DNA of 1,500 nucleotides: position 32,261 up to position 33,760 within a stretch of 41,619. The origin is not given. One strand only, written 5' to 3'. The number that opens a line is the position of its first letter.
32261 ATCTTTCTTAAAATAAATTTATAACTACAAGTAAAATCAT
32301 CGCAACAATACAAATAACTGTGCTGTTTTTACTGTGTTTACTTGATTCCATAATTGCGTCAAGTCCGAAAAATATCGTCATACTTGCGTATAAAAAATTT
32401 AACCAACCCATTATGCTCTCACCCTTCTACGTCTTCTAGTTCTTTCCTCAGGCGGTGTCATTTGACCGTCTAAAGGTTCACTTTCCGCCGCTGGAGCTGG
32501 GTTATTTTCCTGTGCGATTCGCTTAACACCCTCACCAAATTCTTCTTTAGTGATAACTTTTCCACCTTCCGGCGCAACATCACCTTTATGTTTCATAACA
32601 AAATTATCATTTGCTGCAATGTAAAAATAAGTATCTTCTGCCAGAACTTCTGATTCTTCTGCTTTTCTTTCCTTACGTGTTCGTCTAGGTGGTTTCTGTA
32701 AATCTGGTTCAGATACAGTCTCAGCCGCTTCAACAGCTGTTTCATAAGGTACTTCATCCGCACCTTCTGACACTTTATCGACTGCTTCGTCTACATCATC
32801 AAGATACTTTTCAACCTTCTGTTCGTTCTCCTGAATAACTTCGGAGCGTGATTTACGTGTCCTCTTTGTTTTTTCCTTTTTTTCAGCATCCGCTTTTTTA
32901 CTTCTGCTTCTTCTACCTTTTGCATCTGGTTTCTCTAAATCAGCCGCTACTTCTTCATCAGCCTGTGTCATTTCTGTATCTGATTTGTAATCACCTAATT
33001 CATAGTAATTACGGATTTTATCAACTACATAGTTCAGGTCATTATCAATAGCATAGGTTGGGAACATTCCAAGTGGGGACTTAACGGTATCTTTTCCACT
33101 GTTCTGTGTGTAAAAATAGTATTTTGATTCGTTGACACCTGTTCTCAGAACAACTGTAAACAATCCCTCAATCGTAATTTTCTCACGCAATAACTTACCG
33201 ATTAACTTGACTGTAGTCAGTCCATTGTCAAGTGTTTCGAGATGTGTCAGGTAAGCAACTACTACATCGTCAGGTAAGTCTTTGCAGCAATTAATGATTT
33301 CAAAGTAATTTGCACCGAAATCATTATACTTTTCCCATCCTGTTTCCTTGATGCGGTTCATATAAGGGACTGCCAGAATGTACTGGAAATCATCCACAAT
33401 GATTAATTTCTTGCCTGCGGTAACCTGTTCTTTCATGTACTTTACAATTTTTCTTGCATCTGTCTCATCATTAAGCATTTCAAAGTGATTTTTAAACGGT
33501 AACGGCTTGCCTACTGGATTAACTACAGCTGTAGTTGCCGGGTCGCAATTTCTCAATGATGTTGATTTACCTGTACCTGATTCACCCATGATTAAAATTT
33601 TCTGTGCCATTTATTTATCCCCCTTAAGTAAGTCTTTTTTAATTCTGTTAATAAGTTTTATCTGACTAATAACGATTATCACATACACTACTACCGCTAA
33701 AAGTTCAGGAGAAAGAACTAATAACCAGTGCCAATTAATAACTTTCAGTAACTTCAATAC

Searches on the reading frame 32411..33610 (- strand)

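Call 26: search_protein_families(library=pfam, proteins=[window:32411-33610:-], max_evalue=0.01)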
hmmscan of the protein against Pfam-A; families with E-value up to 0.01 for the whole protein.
window:32411-33610:- (399 aa): 2 families
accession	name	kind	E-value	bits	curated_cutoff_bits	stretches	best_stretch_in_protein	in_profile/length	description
PF13401.12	AAA_22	-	6.6e-05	23.7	27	1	5-78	8-96/130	AAA domain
PF13479.12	AAA_24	-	0.0047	17.2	27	1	2-170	2-185/195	AAA domain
